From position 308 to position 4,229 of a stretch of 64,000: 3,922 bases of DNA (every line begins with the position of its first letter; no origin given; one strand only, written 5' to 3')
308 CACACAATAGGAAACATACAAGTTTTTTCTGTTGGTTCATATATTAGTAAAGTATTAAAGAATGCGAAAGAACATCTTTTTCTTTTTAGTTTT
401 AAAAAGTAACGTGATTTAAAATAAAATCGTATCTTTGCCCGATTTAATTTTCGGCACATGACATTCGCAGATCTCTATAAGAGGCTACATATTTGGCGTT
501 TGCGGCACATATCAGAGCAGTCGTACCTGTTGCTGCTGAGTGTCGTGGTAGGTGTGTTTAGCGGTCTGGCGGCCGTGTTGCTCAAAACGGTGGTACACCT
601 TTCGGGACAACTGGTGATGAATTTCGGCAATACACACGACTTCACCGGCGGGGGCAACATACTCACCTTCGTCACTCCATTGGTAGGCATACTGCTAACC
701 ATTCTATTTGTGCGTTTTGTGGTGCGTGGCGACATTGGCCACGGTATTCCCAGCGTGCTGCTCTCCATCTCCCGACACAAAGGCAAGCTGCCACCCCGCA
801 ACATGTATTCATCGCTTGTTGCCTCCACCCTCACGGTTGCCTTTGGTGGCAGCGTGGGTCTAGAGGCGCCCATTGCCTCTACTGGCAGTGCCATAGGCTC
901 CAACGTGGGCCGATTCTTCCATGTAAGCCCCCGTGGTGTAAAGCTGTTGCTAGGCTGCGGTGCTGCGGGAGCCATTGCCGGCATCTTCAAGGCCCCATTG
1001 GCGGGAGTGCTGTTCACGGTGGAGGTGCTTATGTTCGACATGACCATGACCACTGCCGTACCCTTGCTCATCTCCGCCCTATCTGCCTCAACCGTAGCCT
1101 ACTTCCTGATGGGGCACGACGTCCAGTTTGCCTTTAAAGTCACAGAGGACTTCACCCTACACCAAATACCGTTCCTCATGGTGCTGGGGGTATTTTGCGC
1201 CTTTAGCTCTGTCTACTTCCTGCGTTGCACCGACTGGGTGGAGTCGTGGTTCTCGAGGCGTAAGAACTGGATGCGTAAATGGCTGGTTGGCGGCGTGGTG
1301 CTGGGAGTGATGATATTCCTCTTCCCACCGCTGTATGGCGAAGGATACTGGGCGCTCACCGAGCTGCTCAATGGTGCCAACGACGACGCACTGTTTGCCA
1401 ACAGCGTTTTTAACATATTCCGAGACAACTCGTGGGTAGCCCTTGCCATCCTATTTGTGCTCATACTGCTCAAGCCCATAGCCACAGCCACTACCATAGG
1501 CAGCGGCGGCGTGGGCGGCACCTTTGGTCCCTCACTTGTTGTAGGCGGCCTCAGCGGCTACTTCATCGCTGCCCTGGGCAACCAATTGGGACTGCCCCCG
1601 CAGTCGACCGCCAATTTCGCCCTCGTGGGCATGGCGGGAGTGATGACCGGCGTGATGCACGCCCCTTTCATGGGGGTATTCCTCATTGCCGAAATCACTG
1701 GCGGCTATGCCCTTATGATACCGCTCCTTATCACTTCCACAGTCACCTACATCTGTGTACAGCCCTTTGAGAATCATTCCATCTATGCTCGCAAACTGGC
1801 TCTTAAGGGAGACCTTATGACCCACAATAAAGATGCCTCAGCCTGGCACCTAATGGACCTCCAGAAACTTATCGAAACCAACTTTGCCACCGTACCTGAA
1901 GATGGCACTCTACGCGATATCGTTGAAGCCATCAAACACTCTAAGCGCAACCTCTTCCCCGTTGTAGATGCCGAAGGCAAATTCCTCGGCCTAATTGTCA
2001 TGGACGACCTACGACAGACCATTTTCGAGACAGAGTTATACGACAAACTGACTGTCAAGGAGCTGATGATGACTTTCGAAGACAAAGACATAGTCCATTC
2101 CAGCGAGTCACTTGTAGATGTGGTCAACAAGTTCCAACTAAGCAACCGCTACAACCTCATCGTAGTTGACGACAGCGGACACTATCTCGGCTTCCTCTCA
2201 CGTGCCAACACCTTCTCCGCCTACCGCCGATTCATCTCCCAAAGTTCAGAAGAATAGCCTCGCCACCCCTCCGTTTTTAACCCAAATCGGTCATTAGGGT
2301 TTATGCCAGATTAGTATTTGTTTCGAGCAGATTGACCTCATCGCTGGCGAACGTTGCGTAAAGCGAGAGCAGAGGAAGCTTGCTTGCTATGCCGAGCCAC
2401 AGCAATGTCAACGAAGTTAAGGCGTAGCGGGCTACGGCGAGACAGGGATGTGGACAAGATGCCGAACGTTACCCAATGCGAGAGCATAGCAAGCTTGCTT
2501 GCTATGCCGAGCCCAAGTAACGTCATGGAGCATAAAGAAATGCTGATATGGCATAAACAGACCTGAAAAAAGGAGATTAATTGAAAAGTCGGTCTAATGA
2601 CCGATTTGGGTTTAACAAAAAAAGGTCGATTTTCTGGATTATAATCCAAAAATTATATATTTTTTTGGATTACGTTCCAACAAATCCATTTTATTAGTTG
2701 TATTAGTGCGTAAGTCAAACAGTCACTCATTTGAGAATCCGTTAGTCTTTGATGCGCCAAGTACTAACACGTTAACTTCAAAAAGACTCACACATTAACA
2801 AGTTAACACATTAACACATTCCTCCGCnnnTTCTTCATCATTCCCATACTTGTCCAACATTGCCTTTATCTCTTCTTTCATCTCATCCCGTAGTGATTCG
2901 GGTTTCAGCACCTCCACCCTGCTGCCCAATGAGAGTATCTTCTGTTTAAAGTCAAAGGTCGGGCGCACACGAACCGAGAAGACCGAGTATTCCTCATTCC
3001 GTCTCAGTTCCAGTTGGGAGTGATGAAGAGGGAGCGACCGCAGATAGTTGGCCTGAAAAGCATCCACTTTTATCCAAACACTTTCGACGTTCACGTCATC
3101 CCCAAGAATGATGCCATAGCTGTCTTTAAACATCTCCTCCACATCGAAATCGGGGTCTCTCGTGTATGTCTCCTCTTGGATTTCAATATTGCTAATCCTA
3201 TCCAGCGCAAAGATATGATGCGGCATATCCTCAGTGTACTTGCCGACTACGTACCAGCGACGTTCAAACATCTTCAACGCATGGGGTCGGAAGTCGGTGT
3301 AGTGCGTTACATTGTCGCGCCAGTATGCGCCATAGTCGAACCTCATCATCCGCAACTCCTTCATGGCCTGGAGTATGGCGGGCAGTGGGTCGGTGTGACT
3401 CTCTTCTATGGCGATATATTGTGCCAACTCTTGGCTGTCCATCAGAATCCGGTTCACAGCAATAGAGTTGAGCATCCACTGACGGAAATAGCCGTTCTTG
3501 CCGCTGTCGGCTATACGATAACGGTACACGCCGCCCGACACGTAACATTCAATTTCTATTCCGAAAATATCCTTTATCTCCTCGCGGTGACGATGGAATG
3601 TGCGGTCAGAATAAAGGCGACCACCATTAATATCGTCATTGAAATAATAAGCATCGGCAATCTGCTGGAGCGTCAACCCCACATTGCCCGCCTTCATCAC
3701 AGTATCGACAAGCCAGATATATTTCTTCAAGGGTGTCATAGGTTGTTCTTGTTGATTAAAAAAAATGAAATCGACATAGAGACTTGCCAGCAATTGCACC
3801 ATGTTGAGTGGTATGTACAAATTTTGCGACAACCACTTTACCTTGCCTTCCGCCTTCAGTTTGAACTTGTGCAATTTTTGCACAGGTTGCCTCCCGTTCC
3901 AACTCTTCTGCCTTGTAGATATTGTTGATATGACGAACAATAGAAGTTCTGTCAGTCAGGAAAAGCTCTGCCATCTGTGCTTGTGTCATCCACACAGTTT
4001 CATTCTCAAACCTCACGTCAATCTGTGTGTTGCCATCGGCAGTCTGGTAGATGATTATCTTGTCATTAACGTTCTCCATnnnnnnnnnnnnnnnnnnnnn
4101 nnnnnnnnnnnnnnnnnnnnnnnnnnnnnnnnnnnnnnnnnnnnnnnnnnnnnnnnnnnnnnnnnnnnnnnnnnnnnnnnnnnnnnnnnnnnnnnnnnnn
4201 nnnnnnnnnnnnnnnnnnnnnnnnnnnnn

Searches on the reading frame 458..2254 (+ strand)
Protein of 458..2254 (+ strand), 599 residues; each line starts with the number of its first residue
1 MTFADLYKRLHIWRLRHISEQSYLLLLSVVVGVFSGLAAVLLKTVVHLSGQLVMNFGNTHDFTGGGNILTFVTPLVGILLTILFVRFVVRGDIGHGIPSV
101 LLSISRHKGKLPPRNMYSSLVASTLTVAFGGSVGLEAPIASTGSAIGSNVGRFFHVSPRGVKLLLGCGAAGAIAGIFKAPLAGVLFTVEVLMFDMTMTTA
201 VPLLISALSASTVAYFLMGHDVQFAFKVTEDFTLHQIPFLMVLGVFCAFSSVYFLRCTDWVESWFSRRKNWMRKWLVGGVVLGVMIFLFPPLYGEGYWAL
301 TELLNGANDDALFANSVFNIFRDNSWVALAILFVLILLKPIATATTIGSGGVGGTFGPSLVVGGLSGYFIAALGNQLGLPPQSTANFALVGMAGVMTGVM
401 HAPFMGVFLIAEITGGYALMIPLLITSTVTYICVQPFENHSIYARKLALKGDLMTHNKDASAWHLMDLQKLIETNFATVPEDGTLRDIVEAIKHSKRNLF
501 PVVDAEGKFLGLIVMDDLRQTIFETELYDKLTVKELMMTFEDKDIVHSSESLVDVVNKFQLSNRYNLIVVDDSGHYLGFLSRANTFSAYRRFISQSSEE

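Call 10: search_protein_families(library=pfam, proteins=[window:458-2254:+], max_evalue=0.001)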
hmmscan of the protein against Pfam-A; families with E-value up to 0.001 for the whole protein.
window:458-2254:+ (599 aa): 2 families
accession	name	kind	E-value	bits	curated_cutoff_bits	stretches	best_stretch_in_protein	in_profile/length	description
PF00654.25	Voltage_CLC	-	8.4e-78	262.4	24.8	1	78-433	2-344/346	Voltage gated chloride channel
PF00571.33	CBS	-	5.5e-13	49.5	24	1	473-522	6-55/57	CBS domain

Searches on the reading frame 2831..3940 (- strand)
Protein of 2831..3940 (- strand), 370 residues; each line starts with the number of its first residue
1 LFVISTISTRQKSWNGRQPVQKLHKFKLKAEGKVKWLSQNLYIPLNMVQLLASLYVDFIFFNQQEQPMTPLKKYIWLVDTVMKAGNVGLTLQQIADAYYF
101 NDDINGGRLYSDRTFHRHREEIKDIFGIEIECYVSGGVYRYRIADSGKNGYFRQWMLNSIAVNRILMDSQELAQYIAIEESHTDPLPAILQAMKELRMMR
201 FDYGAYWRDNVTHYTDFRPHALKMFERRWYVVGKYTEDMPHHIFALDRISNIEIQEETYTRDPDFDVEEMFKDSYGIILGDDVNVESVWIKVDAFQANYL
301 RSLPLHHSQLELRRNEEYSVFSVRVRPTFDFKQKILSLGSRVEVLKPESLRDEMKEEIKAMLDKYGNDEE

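Call 7: search_protein_families(library=pfam, proteins=[window:2831-3940:-], max_evalue=0.01)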
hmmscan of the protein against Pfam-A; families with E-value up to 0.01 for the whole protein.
window:2831-3940:- (370 aa): 2 families
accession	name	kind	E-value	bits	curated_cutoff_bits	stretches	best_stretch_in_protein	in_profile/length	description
PF25583.1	WCX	-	9.5e-13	48.7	23.9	1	287-362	4-76/76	WCX domain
PF13280.12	WYL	-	7.6e-09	35.9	21.8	1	186-254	3-70/70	WYL domain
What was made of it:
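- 2828..3739 (-): WYL-WCX transcription regulator (303 aa) at the right end of the island. Pfam WYL and WCX (call 7).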

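Call 8: search_protein_families(library=ncbifam, proteins=[window:2831-3940:-], max_evalue=0.01)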
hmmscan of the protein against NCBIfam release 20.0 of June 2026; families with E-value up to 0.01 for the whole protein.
window:2831-3940:- (370 aa): 0 families

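Call 23: search_protein_families(library=padloc, proteins=[window:2831-3739:-], max_evalue=0.01)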
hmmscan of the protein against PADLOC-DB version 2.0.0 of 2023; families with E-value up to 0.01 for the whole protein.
window:2831-3739:- (303 aa): 6 families
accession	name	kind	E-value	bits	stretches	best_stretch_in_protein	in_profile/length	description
PDLC01652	WYL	-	1.9e-31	107.6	1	107-295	7-162/162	"CAS-I,CAS-II,CAS-III,CAS-IV,CAS-V,CAS-VI; associated_signaling"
PDLC01766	Cas3c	-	3e-14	50.2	1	113-300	131-318/1009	-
PDLC01457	WYL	-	3.1e-09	34.7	1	117-283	125-229/229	"CAS-I,CAS-II,CAS-III,CAS-IV,CAS-V,CAS-VI; associated_signaling"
PDLC01484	WYL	-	0.00049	17.4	1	248-298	387-436/437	"CAS-I,CAS-II,CAS-III,CAS-IV,CAS-V,CAS-VI; associated_signaling"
PDLC01510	WYL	-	0.00049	17.4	1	248-298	387-436/437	"CAS-I,CAS-II,CAS-III,CAS-IV,CAS-V,CAS-VI; associated_signaling"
PDLC01046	WYL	-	0.0013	15.9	1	246-299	380-434/435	HTH-WYL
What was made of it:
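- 2828..3739 (-): PADLOC WYL (call 23).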

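Call 74: search_solved_structures(query=window:2831-3739:-, max_evalue=0.01)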
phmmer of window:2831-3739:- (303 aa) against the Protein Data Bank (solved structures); distinct sequences matched with E-value up to 0.01: 6.
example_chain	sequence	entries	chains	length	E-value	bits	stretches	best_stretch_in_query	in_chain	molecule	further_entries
6sj9_A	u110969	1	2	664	0.0011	21.7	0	111-187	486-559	Proteasome accessory factor B/C (PafBC)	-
9pfq_Q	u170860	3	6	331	0.0029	20.4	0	119-293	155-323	WYL domain-containing protein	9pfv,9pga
7u02_B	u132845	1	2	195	0.0029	20.4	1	119-293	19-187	WYL domain-containing protein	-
7tzv_A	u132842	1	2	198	0.003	20.3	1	119-293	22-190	WYL domain-containing protein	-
8tp8_A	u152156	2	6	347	0.0034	20.1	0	119-293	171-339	DeoR-family transcriptional regulator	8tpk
9cu3_B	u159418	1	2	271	0.0048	19.6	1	119-293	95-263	WYL domain-containing protein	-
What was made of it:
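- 2828..3739 (-): Weak PDB matches to PafBC and other WYL-domain transcription regulators (call 74).
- Closest known: WYL-regulated defence islands. Same: There is a WYL-WCX regulator at the edge of a set of variable defence-like cassettes (calls 7, 23, 74).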

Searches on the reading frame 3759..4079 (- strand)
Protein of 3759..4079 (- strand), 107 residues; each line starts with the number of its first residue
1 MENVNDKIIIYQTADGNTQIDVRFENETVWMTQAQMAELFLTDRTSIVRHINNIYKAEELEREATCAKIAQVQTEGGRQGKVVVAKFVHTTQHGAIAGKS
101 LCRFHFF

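Call 7: search_protein_families(library=pfam, proteins=[window:3759-4079:-], max_evalue=0.01)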
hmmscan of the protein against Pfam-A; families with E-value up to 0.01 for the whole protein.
window:3759-4079:- (107 aa): 0 families

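Call 8: search_protein_families(library=ncbifam, proteins=[window:3759-4079:-], max_evalue=0.01)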
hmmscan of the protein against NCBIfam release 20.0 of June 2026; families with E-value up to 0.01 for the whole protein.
window:3759-4079:- (107 aa): 1 family
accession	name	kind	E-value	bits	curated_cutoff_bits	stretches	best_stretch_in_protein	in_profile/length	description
NF011423.0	PRK14850.1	equivalog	0.0023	16.4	1275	1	31-70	212-251/764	penicillin-binding protein 1b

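Call 23: search_protein_families(library=padloc, proteins=[window:3759-4079:-], max_evalue=0.01)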
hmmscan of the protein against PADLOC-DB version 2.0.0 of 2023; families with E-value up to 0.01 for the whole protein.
window:3759-4079:- (107 aa): 39 families (the best 25 are shown)
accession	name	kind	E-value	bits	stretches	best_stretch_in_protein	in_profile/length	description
PDLC04861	PDC-S05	-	1.3e-34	116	1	1-81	1-80/83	-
PDLC04881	PDC-S05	-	1.2e-32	109.7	1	1-79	1-78/82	-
PDLC04884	PDC-S05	-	9.2e-30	100.5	1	6-80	3-77/85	-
PDLC04872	PDC-S05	-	1.6e-29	100.6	1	1-82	1-81/152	-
PDLC04854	PDC-S05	-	5e-29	99.4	1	1-81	1-79/212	-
PDLC04965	PDC-S23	-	7.5e-29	99.2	1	1-83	1-82/327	-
PDLC04964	PDC-S23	-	1.3e-27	94.8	1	5-82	3-80/331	-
PDLC04883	PDC-S05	-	2.2e-27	93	1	2-76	2-74/87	-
PDLC04858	PDC-S05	-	4.8e-27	92.4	1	1-78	1-77/138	-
PDLC04853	PDC-S05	-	2.9e-26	90.4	1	1-81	1-81/336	-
PDLC04876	PDC-S05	-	3.6e-26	90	1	4-81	6-83/174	-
PDLC04885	PDC-S05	-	5.2e-26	89.1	1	5-81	6-82/110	-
PDLC04852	PDC-S05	-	1.3e-25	88.1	1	3-82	8-87/346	-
PDLC04867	PDC-S05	-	2.3e-25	86.8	1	1-81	1-81/93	-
PDLC04843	PDC-S05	-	2.4e-25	87.4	1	1-78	1-78/330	-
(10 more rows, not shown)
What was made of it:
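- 3756..4079 (-): Truncated RhuM (107-aa N-terminal fragment). The full RhuM-Fic protein (331-334 aa) is found in sister islands. PADLOC PDC-S05 (call 23).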
